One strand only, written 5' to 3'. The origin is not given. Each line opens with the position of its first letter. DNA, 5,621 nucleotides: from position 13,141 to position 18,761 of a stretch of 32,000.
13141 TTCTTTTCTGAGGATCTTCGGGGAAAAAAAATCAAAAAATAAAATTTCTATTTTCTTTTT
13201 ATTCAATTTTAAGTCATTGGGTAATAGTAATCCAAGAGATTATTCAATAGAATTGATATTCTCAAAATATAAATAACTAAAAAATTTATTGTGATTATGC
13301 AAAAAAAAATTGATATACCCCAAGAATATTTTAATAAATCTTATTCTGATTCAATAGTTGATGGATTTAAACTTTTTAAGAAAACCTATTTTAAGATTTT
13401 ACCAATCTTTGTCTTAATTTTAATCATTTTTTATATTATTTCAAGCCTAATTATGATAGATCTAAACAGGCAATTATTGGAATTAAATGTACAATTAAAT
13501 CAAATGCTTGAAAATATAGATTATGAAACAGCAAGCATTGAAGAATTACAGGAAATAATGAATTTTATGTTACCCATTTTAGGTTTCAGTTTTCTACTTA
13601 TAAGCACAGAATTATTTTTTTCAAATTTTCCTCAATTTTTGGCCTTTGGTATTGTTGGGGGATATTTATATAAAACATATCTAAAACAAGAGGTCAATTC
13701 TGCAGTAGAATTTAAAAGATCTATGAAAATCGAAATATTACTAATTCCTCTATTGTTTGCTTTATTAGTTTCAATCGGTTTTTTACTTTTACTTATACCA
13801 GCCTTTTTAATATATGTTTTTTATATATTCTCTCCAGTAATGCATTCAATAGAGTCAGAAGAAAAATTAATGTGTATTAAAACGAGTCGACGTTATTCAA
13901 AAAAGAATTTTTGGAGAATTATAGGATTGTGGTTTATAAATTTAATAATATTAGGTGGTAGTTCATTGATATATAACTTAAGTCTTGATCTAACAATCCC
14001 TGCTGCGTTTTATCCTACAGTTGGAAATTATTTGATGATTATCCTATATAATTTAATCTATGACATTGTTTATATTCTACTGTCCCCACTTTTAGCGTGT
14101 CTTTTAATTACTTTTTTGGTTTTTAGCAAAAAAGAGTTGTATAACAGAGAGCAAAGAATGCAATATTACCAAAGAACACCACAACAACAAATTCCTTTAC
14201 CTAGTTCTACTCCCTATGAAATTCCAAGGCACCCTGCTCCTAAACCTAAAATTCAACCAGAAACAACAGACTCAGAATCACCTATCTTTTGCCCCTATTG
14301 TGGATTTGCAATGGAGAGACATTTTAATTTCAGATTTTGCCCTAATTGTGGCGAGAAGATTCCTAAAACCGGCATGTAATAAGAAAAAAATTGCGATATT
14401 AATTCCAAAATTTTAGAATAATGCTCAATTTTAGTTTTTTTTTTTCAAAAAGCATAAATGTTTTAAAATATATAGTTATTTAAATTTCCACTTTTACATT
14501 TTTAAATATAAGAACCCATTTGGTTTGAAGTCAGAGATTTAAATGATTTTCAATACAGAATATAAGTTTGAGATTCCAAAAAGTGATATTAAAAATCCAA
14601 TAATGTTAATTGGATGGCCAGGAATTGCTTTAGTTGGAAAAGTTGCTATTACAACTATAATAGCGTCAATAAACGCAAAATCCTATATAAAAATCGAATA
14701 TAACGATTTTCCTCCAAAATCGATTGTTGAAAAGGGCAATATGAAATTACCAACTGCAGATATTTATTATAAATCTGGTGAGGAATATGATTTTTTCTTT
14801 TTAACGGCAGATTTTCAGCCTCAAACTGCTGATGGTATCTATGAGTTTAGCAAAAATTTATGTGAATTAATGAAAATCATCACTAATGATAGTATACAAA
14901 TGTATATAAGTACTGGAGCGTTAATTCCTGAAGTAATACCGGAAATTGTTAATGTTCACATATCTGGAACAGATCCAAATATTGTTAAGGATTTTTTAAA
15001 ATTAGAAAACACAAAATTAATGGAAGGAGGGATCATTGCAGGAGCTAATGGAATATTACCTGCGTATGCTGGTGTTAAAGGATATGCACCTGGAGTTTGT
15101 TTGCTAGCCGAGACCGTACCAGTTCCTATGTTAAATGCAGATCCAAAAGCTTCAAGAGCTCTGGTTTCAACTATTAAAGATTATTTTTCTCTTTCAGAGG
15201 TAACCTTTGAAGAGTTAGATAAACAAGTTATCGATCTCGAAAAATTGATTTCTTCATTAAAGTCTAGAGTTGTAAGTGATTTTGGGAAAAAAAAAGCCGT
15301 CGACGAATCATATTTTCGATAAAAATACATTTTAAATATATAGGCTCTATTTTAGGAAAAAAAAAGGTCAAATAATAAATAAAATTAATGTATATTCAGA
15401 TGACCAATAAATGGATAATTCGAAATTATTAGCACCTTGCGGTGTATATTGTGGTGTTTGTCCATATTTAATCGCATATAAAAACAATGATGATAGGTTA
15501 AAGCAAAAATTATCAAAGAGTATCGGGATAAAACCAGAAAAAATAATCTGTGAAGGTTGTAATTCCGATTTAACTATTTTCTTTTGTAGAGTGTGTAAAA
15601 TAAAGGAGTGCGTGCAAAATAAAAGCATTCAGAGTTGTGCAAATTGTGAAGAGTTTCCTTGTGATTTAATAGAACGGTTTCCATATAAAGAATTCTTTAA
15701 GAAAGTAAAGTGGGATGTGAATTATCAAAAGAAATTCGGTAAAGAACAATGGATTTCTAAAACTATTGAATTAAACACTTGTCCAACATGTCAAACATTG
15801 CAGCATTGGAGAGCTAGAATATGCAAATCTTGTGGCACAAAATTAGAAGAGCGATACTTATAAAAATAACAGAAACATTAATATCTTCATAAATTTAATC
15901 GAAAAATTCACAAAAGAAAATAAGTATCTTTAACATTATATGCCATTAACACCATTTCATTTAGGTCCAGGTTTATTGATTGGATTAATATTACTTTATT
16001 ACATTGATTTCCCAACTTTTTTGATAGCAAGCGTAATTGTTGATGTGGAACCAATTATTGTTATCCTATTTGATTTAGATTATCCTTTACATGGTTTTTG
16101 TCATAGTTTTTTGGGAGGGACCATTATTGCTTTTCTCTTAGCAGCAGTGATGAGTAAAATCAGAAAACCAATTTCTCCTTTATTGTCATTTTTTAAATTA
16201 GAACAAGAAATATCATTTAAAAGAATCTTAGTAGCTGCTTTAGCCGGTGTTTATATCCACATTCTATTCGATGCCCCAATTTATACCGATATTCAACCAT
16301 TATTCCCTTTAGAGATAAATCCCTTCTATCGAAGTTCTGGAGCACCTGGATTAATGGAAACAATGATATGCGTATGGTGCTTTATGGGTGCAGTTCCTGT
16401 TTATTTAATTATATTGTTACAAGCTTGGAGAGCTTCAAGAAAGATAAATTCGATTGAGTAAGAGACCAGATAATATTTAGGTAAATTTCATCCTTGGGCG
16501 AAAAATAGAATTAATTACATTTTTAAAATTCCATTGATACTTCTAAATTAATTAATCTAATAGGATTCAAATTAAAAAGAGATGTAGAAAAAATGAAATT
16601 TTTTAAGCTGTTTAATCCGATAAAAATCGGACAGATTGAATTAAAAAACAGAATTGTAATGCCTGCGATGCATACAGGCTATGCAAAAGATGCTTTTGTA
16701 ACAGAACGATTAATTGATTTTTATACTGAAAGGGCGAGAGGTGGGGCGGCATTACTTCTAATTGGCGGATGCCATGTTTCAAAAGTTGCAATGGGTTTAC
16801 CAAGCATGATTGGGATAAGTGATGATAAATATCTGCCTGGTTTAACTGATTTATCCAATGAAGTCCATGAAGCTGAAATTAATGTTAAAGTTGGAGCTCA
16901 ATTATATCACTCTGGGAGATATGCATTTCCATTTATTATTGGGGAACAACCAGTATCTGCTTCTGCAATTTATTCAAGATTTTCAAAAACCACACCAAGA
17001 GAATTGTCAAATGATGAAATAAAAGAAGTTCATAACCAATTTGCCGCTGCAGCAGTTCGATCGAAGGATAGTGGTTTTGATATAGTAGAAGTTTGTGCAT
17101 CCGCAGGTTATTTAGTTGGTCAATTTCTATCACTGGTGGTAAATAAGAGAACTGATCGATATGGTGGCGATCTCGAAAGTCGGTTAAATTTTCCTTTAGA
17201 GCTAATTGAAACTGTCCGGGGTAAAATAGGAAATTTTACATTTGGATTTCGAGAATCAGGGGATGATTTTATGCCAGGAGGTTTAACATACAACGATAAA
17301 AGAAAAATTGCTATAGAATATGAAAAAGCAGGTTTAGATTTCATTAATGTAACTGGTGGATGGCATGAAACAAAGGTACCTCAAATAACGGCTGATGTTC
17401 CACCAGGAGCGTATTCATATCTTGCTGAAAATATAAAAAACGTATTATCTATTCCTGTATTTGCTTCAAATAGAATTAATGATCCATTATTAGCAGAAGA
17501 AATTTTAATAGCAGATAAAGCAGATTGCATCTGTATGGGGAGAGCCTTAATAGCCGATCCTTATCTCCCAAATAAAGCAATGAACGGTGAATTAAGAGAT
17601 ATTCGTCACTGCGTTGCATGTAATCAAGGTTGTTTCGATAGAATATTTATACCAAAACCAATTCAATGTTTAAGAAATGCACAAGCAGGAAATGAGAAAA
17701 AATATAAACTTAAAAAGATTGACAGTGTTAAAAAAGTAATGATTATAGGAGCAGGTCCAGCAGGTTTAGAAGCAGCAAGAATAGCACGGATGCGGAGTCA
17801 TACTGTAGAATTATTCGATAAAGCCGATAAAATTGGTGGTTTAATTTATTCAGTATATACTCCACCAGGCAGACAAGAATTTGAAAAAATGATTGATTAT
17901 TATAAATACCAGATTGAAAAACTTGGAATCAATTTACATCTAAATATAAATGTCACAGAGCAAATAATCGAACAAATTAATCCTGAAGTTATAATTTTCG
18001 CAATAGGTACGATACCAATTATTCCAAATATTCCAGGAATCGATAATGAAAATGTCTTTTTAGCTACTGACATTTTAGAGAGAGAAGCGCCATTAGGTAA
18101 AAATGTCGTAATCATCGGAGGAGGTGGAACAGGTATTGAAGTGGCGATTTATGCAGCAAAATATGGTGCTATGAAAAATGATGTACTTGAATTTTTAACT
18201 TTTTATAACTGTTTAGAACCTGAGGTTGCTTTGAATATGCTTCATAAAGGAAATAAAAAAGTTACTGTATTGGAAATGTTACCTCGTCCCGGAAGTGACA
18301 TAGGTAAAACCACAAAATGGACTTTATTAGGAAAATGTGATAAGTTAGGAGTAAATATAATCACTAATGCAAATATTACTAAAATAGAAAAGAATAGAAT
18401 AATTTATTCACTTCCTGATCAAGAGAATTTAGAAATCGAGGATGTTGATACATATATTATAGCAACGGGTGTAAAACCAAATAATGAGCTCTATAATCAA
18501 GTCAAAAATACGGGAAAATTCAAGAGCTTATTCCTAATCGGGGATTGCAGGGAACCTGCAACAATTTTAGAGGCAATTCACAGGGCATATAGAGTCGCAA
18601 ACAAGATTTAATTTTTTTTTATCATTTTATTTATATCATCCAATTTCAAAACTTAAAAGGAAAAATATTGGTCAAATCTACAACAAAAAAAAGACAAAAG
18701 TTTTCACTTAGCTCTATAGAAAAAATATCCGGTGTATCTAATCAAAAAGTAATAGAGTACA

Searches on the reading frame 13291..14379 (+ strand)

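Call 35: search_protein_families(library=pfam, proteins=[window:13291-14379:+], max_evalue=0.001)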
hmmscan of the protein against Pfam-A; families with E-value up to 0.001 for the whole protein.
window:13291-14379:+ (362 aa): 2 families
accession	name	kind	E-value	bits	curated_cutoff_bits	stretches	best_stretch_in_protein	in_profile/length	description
PF24463.1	DUF7577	-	0.00098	19.1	28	0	332-356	3-25/27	Domain of unknown function (DUF7577)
PF13248.11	Zn_ribbon_3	-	0.00098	18.9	27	0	349-357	18-26/26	zinc-ribbon domain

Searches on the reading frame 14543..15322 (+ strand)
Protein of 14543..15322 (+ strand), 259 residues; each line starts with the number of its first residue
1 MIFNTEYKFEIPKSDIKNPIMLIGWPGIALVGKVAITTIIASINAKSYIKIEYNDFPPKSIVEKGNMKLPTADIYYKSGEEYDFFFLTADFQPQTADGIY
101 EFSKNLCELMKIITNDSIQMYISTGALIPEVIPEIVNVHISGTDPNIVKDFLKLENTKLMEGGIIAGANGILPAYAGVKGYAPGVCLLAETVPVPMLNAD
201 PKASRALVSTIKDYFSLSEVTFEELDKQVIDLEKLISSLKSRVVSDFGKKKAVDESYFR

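Call 35: search_protein_families(library=pfam, proteins=[window:14543-15322:+], max_evalue=0.001)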
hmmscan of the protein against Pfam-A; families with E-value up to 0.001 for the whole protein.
window:14543-15322:+ (259 aa): 1 family
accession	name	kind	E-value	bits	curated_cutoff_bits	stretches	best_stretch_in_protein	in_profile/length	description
PF09754.15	PAC2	-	1.6e-22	80.8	25.8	1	22-238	2-213/215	PAC2 family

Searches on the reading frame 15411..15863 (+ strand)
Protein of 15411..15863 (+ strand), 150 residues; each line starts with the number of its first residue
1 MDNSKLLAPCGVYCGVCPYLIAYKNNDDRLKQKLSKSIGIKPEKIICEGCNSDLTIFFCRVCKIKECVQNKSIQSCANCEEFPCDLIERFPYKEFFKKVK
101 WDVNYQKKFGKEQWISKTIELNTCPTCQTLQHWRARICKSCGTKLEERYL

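Call 35: search_protein_families(library=pfam, proteins=[window:15411-15863:+], max_evalue=0.001)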
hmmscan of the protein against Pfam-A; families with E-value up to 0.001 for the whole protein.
window:15411-15863:+ (150 aa): 1 family
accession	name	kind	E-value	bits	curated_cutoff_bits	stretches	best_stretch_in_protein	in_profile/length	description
PF12675.12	DUF3795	-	9.5e-19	68.1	22.6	1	7-88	2-82/83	Protein of unknown function (DUF3795)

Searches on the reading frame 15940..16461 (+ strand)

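Call 35: search_protein_families(library=pfam, proteins=[window:15940-16461:+], max_evalue=0.001)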
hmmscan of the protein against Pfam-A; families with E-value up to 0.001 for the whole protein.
window:15940-16461:+ (173 aa): 1 family
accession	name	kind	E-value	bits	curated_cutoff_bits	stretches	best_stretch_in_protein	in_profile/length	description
PF04307.19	YdjM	-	2.1e-05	24.5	29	1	7-128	6-123/176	YdjM inner membrane protein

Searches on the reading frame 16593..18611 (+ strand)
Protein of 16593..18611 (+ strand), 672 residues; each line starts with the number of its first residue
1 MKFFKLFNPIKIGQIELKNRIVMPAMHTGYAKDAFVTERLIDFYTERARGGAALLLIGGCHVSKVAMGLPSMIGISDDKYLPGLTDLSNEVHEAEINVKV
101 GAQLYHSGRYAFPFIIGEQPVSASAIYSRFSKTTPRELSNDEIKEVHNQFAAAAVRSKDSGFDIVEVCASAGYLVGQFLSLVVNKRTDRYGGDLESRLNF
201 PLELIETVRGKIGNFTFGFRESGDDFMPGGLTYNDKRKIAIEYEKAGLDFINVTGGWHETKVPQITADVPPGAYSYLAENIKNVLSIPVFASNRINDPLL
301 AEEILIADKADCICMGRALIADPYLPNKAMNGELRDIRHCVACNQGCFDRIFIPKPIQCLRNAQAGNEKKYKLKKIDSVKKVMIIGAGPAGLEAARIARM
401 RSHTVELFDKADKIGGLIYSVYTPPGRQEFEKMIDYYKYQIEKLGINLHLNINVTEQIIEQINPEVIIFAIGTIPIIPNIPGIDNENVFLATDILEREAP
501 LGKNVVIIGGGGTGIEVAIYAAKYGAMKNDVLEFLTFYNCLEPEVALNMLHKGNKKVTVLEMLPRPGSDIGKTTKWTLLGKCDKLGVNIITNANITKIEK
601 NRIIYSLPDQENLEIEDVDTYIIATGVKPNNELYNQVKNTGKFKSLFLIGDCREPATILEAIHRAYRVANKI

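Call 35: search_protein_families(library=pfam, proteins=[window:16593-18611:+], max_evalue=0.001)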
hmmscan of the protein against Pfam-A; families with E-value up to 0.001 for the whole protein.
window:16593-18611:+ (672 aa): 12 families
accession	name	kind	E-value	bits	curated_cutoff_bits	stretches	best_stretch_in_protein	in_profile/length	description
PF00724.26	Oxidored_FMN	-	4e-64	217.5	27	1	5-332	1-338/342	NADH:flavin oxidoreductase / NADH oxidase family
PF07992.20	Pyr_redox_2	-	1.5e-29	103.8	26.1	1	380-653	1-277/291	Pyridine nucleotide-disulphide oxidoreductase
PF00070.33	Pyr_redox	-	5.8e-15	56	22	1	548-601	16-69/82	Pyridine nucleotide-disulphide oxidoreductase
PF13450.12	NAD_binding_8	-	3.1e-12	47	21.9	1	384-426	1-42/68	NAD(P)-binding Rossmann-like domain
PF13738.12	Pyr_redox_3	-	6.9e-11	42.4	30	1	460-526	121-188/305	Pyridine nucleotide-disulphide oxidoreductase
PF03486.20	HI0933_like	-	3.2e-09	37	50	1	381-416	2-37/244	HI0933-like protein Rossmann domain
PF01266.30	DAO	-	4.1e-09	36.9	27.9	0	381-416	1-44/353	FAD dependent oxidoreductase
PF12831.13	FAD_oxidored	-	4.2e-05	23.5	27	0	382-419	2-39/416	FAD dependent oxidoreductase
PF01134.28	GIDA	-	6.3e-05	22.6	22.1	0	381-417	1-38/391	Glucose inhibited division protein A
PF13434.12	Lys_Orn_oxgnase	-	6.7e-05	22.6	21.3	0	451-523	133-209/339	L-lysine 6-monooxygenase/L-ornithine 5-monooxygenase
PF01262.27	AlaDh_PNT_C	-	0.00017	21.6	23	0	380-411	29-60/214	Alanine dehydrogenase/PNT, C-terminal domain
PF01946.23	Thi4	-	0.00046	19.9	26.2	0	380-418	18-57/235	Thi4 family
